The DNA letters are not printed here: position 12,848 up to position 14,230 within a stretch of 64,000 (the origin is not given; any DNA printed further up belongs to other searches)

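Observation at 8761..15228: Three-gene, translationally coupled operon: giant sugar-kinase-like ASKHA ATPase fusion, DUF2233-like protein, and nucleotidyltransferase–HEAT fusion. This is the candidate undescribed system.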

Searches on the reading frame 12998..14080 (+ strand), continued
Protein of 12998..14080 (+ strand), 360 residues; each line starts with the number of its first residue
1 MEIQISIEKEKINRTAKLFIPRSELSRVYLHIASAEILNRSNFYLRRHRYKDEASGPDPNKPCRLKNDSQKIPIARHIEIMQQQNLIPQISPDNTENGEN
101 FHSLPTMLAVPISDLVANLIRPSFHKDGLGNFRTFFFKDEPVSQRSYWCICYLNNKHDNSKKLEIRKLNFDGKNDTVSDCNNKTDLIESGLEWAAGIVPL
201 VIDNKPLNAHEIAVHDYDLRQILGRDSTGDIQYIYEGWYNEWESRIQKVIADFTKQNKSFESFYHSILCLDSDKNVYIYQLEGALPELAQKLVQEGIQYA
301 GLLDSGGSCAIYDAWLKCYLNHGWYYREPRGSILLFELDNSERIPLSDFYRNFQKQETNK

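Call 29: search_solved_structures(query=A1, max_evalue=1, show_alignments=2)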
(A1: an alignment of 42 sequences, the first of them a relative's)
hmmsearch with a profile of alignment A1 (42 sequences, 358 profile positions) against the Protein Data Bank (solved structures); distinct sequences matched with E-value up to 1: 9.
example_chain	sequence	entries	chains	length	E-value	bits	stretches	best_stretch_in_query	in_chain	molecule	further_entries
6u11_A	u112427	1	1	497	0.028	16.7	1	266-310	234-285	EGF-like domain-containing protein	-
6pku_A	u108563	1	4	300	0.15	14.4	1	266-309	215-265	N-acetylglucosamine-1-phosphodiester alpha-N-acetylglucosaminidase (NAGPA)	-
6pky_A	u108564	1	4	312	0.17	14.2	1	266-309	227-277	N-acetylglucosamine-1-phosphodiester alpha-N-acetylglucosaminidase (NAGPA)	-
6gz3_AW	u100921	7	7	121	0.52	12.6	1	24-102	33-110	ribosomal protein eL24 | 60S ribosomal protein L24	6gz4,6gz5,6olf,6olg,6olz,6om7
11hg_W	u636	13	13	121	0.53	12.5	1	24-102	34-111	Ribosomal protein L24 | Large ribosomal subunit protein eL24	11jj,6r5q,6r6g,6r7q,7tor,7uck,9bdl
8vvp_V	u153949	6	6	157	0.57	12.4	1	24-103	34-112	uL24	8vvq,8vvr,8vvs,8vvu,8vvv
3h6p_C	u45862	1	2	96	0.6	12.4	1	229-271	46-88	ESAT-6-like protein esxR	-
6qzp_LW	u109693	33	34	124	0.65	12.2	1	24-102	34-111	60S ribosomal protein L24 | Ribosomal protein L24 | Large ribosomal subunit protein eL24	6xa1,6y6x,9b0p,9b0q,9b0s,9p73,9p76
7nwg_W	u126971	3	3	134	0.94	11.7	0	24-102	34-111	60S ribosomal protein L24-like protein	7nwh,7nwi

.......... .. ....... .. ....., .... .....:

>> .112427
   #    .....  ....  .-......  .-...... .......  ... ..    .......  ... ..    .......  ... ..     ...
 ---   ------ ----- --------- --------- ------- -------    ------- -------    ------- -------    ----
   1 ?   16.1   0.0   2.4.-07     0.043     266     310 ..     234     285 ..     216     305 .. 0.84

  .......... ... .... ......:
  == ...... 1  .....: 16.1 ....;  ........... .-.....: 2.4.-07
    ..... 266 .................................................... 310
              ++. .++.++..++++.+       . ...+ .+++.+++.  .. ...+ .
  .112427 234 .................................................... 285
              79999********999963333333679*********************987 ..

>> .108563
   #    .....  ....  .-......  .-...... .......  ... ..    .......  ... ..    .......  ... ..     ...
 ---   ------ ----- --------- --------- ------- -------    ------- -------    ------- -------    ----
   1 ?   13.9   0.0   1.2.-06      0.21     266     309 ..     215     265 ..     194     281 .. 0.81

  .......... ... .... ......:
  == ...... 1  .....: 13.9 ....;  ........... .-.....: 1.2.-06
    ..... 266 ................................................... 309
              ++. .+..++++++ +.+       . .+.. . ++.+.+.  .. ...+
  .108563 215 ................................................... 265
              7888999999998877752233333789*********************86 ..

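Call 40: predict_structure(alignment_id=A1)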
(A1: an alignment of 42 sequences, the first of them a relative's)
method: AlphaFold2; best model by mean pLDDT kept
length: 360 residues; sequences in the alignment: 42
mean_pLDDT: 93.4   pTM: 0.92
mean pLDDT of the five models: 93.4, 92.5, 92.4, 92.0, 91.8
residues with pLDDT >= 90: 305; 70-90: 38; 50-70: 15; < 50: 2
segments of 3 or more residues with pLDDT < 50: none
pLDDT, mean of each block of 10 residues (from residue 1): 94 94 97 95 92 90 78 96 95 90 96 96 97 97 97 92 97 97 94 98 98 98 97 97 98 97 98 98 98 98 94 95 90 97 78 52
secondary structure, 60 per line:
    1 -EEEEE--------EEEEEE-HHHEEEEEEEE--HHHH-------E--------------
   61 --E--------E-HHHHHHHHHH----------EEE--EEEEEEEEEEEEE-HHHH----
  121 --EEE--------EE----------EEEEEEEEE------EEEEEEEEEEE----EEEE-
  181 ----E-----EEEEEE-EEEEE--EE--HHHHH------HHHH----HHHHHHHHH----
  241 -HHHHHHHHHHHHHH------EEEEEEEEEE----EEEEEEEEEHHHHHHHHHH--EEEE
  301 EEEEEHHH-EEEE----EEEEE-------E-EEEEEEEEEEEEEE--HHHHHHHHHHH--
elements in order: E2-6 E15-20 E25-32 H35-38 H74-83 E94-96 E99-111 H113-116 E123-125 E146-154 E161-171 E176-179 E191-196 E198-202 H209-213 H220-223 H228-236 H242-255 E262-271 E276-284 H285-294 E297-305 E310-313 E318-322 E332-345 H348-358

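Call 42: fold_search(model_id=the predicted structure, library=pdb)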
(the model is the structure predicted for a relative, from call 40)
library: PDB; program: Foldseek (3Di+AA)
matches with E <= 10: 482; with E <= 0.001: 15
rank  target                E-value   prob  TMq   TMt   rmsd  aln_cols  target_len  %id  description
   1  6pku_B                2.8e-07  1.00  0.29  0.38  13.8       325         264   11  Guinea pig N-acetylglucosamine-1-phosphodiester alpha-N-acetylglucosaminidase (NAGPA) catalytic domain (C51S C221S) in (released 2020-02-19)
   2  6pky_A                4.4e-07  1.00  0.32  0.39  13.3       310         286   10  Guinea pig N-acetylglucosamine-1-phosphodiester alpha-N-acetylglucosaminidase (NAGPA) catalytic domain auto-inhibited  (released 2020-02-19)
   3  3ohg                  4.7e-07  1.00  0.45  0.55   6.5       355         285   13  Crystal structure of a protein with unknown function from DUF2233 family (BACOVA_00430) from Bacteroides ovatus at 1.80  (released 2010-09-08)
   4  6u11_A                6.2e-07  1.00  0.31  0.35  15.0       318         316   13  Xenopus laevis N-acetylglucosamine-1-phosphodiester alpha-N-acetylglucosaminidase (NAGPA) (C46S C219S C453S C480S C486 (released 2020-02-19)
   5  6pkg_A                9.7e-07  1.00  0.31  0.35  14.4       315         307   10  Zebrafish N-acetylglucosamine-1-phosphodiester alpha-N-acetylglucosaminidase (NAGPA) catalytic domain auto-inhibited b (released 2020-02-19)
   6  6pki_A                1.0e-06  1.00  0.32  0.37  13.9       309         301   11  Zebrafish N-acetylglucosamine-1-phosphodiester alpha-N-acetylglucosaminidase (NAGPA) catalytic domain (C56S C230S) in  (released 2020-02-19)
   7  6pki_B                1.0e-06  1.00  0.31  0.37  13.9       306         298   12  Zebrafish N-acetylglucosamine-1-phosphodiester alpha-N-acetylglucosaminidase (NAGPA) catalytic domain (C56S C230S) in  (released 2020-02-19)
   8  6pku_A                1.2e-06  1.00  0.28  0.37  14.0       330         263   11  Guinea pig N-acetylglucosamine-1-phosphodiester alpha-N-acetylglucosaminidase (NAGPA) catalytic domain (C51S C221S) in (released 2020-02-19)
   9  6pki_D                1.3e-06  1.00  0.31  0.36  14.1       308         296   11  Zebrafish N-acetylglucosamine-1-phosphodiester alpha-N-acetylglucosaminidase (NAGPA) catalytic domain (C56S C230S) in  (released 2020-02-19)
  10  6pky_B                2.5e-06  1.00  0.32  0.39  13.0       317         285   12  Guinea pig N-acetylglucosamine-1-phosphodiester alpha-N-acetylglucosaminidase (NAGPA) catalytic domain auto-inhibited  (released 2020-02-19)
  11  6pky_D                3.3e-06  1.00  0.30  0.37  13.0       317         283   11  Guinea pig N-acetylglucosamine-1-phosphodiester alpha-N-acetylglucosaminidase (NAGPA) catalytic domain auto-inhibited  (released 2020-02-19)
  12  6pky_C                5.6e-06  1.00  0.30  0.36  14.1       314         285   10  Guinea pig N-acetylglucosamine-1-phosphodiester alpha-N-acetylglucosaminidase (NAGPA) catalytic domain auto-inhibited  (released 2020-02-19)
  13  5h3k                  2.3e-05  1.00  0.34  0.24  15.4       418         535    9  Crystal structure of a hypothetical protein from Synechocystis (released 2017-10-25)
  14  6ozd_B                7.4e-05  1.00  0.34  0.25  17.0       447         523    9  Crystal structure of Putative exported protein (BPSS2145) from Burkholderia pseudomallei K96243 (released 2019-06-12)
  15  6ozd_A                8.7e-05  0.99  0.34  0.25  17.4       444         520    9  Crystal structure of Putative exported protein (BPSS2145) from Burkholderia pseudomallei K96243 (released 2019-06-12)
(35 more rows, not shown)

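Call 47: find_related_loci(query=A1, collection=metagenome_contigs, flank=10000)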
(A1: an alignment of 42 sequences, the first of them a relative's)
Query A1 (360 aa) in metagenome_contigs; peptide patterns used: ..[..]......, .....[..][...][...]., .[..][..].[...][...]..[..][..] (x = any residue, [..] = any of these).
166 stretches matched a pattern; 17 encode a relative of the query (tblastn E <= 1e-3); 17 distinct loci.
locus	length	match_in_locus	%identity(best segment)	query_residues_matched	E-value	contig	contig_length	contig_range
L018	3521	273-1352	73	1-360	0e+0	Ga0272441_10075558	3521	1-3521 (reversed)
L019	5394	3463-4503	47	1-345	1e-109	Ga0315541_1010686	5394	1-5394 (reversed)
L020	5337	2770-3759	46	13-345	2e-102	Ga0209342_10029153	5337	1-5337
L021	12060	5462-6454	46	12-345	5e-99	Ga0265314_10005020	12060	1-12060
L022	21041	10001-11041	46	3-345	5e-97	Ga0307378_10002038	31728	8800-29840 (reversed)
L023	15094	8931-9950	45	11-345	6e-96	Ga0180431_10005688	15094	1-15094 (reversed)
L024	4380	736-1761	45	1-345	3e-93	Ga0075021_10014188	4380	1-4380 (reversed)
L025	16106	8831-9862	44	1-344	9e-91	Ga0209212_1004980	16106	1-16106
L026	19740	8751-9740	46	14-345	7e-100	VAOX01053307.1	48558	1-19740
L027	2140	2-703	51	110-345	1e-89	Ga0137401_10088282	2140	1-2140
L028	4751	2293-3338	41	1-346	4e-81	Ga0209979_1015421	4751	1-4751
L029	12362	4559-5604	41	1-346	4e-81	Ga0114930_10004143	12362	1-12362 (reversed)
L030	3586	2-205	68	278-345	8e-25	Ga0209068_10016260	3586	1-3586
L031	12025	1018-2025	26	15-345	2e-23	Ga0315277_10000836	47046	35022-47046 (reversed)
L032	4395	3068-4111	26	16-347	8e-21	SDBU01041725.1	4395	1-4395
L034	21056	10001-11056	26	1-343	2e-31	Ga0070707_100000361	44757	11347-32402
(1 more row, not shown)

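Call 48: find_related_loci(query=A1, collection=viral_contigs, flank=10000)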
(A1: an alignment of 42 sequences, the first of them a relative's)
Query A1 (360 aa) in viral_contigs; peptide patterns used: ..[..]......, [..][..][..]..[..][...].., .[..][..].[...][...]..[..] (x = any residue, [..] = any of these).
17 stretches matched a pattern, but none encodes a relative of the query by tblastn (E <= 1e-3).

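Call 52: search_protein_families(library=pfam, proteins=[L026:4060-4860:+, L015:12423-13085:+, L025:3945-4679:-, L003:8716-10017:+, L019:1831-3390:+, L008:11162-12631:+, L010:617-1864:-, L021:3-1379:+, L001:11098-11499:+, L009:4992-5936:+], max_evalue=0.01)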
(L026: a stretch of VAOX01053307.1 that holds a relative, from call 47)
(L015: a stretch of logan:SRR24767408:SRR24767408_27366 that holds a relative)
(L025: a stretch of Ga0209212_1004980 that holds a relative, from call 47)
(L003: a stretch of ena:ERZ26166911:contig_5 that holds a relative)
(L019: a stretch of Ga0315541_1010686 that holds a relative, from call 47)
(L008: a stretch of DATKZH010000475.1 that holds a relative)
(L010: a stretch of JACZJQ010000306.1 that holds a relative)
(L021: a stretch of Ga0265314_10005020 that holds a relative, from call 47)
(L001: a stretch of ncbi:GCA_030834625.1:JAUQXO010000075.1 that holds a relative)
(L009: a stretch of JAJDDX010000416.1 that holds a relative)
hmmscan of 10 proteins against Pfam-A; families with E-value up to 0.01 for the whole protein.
L026:4060-4860:+ (266 aa): 2 families
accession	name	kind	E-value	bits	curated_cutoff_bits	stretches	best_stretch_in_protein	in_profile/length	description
PF07702.18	UTRA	-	1.9e-13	50.9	23.8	1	125-222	22-119/141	UTRA domain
PF00392.27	GntR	-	5.5e-08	32.8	27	1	14-74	3-63/64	Bacterial regulatory proteins, gntR family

L015:12423-13085:+ (220 aa): 0 families

L025:3945-4679:- (244 aa): 1 family
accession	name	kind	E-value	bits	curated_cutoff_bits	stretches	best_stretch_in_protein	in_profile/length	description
PF07702.18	UTRA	-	2.3e-06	27.9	23.8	1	113-191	24-105/141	UTRA domain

L003:8716-10017:+ (433 aa): 0 families

L019:1831-3390:+ (519 aa): 0 families

L008:11162-12631:+ (489 aa): 0 families

L010:617-1864:- (415 aa): 6 families
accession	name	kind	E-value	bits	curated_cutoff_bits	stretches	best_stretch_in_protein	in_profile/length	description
PF13560.12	HTH_31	-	1.2e-13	51.5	27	1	9-70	2-63/64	Helix-turn-helix domain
PF00483.29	NTP_transferase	-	1.3e-12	48.2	21.2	1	186-396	31-221/245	Nucleotidyl transferase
PF01381.28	HTH_3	-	3.7e-12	46.5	23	1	15-68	3-55/55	Helix-turn-helix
PF13443.12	HTH_26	-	0.00041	21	22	0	21-71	10-60/63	Cro/C1-type HTH DNA-binding domain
PF13413.12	HTH_25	-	0.0034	17.6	24.6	1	13-44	2-33/62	Helix-turn-helix domain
PF12844.13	HTH_19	-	0.0074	16.6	30.2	0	10-68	1-58/64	Helix-turn-helix domain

L021:3-1379:+ (458 aa): 5 families
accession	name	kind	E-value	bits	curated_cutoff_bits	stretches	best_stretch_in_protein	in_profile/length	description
PF13560.12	HTH_31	-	6e-14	52.5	27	1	38-99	2-64/64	Helix-turn-helix domain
PF01381.28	HTH_3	-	3.1e-11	43.6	23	1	42-91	1-50/55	Helix-turn-helix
PF00483.29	NTP_transferase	-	1.3e-10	41.7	21.2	1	220-440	31-232/245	Nucleotidyl transferase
PF13413.12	HTH_25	-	0.00027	21.2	24.6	1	41-73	1-33/62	Helix-turn-helix domain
PF12844.13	HTH_19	-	0.0012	19.2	30.2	1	41-93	3-55/64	Helix-turn-helix domain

L001:11098-11499:+ (133 aa): 1 family
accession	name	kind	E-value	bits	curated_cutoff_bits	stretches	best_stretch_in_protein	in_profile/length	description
PF24838.2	8xMP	-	0.00063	20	30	1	16-129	8-134/136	Octameric membrane protein family (8xMP)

L009:4992-5936:+ (314 aa): 2 families
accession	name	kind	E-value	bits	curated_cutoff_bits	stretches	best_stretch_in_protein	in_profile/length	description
PF07702.18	UTRA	-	3.4e-13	50.1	23.8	1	159-250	23-115/141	UTRA domain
PF00392.27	GntR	-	4.1e-08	33.2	27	1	47-108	3-64/64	Bacterial regulatory proteins, gntR family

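Call 63: search_solved_structures(query=L019:2059-3387:+, max_evalue=1, show_alignments=1)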
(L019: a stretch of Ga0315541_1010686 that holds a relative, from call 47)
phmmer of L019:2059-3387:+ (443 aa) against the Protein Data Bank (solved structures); distinct sequences matched with E-value up to 1: 0.

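Call 66: search_protein_families(library=pfam, proteins=[L019:2059-3387:+, L003:8716-10014:+, L029:3493-4395:+], max_evalue=10)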
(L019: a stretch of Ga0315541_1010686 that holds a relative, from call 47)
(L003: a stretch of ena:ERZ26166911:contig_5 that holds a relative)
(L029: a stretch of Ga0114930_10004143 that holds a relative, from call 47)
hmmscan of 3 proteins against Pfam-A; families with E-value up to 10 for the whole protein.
L019:2059-3387:+ (443 aa): 0 families

L003:8716-10014:+ (433 aa): 0 families

L029:3493-4395:+ (301 aa): 0 families
